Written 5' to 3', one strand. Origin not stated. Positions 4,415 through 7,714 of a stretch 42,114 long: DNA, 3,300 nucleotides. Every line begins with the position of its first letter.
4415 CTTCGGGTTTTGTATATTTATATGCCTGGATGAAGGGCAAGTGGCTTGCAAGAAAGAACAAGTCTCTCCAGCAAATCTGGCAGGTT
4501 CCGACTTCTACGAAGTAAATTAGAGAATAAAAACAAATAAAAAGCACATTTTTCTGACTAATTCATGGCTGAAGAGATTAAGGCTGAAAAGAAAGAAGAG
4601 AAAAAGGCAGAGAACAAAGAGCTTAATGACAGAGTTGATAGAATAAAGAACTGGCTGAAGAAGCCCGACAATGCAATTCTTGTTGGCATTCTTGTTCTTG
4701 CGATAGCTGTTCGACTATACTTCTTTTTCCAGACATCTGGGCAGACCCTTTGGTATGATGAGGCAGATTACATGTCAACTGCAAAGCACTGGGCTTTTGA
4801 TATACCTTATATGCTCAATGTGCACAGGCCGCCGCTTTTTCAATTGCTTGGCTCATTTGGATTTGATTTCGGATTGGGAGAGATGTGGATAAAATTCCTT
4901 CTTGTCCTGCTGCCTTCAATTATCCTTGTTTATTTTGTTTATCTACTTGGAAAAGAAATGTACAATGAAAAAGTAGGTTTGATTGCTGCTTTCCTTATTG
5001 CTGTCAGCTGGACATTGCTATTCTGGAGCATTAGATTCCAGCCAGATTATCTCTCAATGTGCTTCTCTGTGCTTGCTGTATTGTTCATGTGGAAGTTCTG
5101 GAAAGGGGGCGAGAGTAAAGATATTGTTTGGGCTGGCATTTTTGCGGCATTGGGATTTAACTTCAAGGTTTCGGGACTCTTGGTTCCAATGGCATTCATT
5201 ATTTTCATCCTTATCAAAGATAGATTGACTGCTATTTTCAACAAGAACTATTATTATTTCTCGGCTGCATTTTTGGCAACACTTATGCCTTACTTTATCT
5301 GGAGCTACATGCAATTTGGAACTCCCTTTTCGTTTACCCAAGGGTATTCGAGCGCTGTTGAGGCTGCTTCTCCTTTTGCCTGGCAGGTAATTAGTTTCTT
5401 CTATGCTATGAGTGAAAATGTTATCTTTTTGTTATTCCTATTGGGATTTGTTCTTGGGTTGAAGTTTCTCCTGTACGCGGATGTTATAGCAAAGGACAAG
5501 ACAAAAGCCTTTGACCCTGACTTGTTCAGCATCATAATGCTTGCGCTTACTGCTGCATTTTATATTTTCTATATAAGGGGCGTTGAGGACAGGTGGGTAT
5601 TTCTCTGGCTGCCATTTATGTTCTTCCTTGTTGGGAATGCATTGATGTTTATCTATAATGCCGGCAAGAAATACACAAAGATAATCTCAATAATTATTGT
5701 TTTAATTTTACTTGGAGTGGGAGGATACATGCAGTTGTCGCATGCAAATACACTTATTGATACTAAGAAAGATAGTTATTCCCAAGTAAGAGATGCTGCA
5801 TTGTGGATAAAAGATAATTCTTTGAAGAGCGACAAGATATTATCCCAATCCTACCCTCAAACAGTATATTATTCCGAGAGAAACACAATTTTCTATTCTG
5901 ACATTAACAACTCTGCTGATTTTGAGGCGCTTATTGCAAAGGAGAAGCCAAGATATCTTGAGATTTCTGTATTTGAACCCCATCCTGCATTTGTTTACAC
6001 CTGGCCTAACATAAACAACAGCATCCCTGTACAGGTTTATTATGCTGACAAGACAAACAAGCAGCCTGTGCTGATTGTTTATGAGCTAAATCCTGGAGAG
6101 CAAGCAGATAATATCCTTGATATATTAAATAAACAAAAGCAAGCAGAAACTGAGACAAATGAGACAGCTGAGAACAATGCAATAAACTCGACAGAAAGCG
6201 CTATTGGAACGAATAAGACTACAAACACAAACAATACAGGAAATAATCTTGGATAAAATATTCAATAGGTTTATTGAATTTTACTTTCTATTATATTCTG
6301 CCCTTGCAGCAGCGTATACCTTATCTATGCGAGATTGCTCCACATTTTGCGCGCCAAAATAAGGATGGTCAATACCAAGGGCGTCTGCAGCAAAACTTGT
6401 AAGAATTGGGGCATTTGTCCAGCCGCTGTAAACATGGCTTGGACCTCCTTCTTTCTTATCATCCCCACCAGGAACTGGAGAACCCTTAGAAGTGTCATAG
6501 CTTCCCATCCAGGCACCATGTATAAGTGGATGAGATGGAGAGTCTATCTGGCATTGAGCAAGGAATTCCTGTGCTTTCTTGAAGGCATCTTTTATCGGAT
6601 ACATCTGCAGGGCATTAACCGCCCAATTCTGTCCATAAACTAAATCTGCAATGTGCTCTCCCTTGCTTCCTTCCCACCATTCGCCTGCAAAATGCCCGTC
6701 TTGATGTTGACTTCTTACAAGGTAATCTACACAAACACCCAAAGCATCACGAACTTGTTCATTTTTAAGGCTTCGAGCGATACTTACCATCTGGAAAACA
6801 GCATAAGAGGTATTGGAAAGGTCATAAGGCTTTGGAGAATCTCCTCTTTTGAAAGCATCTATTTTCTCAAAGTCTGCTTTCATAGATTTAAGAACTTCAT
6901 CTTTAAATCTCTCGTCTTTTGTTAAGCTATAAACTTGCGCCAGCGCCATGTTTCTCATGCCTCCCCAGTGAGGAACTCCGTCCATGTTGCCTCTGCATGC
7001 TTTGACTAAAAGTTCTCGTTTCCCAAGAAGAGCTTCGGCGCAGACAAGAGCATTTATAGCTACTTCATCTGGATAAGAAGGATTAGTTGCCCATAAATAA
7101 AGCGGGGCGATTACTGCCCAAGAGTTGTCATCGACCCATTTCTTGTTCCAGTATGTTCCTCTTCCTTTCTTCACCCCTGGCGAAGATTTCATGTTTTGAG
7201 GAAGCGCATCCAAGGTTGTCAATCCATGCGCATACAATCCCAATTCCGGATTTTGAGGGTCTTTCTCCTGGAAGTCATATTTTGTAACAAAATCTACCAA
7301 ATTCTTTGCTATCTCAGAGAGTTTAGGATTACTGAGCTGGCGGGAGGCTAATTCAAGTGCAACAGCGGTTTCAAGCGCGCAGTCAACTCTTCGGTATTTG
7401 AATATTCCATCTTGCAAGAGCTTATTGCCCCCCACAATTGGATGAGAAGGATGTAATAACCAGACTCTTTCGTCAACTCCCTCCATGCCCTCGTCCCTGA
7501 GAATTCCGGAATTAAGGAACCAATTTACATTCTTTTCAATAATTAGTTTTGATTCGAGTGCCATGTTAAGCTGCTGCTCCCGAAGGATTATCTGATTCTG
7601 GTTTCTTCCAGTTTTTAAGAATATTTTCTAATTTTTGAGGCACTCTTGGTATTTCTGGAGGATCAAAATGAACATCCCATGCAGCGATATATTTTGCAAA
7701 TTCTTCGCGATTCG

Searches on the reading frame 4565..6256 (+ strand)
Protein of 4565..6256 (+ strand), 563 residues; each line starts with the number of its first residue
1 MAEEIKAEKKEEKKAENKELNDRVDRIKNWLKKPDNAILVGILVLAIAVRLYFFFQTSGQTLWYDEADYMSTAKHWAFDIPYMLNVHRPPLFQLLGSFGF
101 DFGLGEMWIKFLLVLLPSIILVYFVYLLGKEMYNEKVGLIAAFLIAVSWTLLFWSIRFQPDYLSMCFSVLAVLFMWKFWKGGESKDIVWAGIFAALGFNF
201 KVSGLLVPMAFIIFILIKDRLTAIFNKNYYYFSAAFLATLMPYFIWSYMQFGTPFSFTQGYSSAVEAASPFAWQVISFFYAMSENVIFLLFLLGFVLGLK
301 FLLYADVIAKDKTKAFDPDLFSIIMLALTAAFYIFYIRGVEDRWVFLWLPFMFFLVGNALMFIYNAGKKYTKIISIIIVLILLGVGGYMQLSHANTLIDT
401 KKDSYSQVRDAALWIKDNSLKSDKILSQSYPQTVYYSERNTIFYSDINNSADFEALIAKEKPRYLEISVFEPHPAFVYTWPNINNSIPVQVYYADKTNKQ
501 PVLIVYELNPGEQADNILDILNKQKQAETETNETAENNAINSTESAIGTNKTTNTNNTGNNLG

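Call 18: search_protein_families(library=ncbifam, proteins=[window:4565-6256:+], max_evalue=0.1)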
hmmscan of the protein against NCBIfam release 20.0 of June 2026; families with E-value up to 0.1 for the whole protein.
window:4565-6256:+ (563 aa): 2 families
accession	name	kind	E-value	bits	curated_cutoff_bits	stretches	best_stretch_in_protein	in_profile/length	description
NF047440.1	LA3751_2_3_fam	subfamily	3.4e-07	29.5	200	1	66-402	59-394/460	LA_3751/LA_3752 family putative glycosyltransferase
TIGR03663.1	TIGR03663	subfamily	5.3e-06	25.7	126.25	1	39-239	4-203/435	flippase activity-associated protein Agl23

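Call 19: search_protein_families(library=pfam, proteins=[window:4565-6256:+], max_evalue=0.01)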
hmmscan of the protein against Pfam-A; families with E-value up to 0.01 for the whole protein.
window:4565-6256:+ (563 aa): 1 family
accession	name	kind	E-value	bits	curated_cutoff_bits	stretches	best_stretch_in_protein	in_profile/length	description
PF13231.12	PMT_2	-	4.5e-19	69.7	26.1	1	88-246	2-160/160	Dolichyl-phosphate-mannose-protein mannosyltransferase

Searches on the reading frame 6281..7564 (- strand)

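Call 19: search_protein_families(library=pfam, proteins=[window:6281-7564:-], max_evalue=0.01)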
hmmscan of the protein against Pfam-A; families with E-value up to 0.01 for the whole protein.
window:6281-7564:- (427 aa): 2 families
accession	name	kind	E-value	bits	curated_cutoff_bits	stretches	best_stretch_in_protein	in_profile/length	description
PF09492.16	Pec_lyase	-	0.00075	19.3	22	0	254-321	43-108/292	Pectic acid lyase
PF25220.1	Sororin_C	-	0.005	17.2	27.4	0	222-238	3-19/24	Sororin C-terminal region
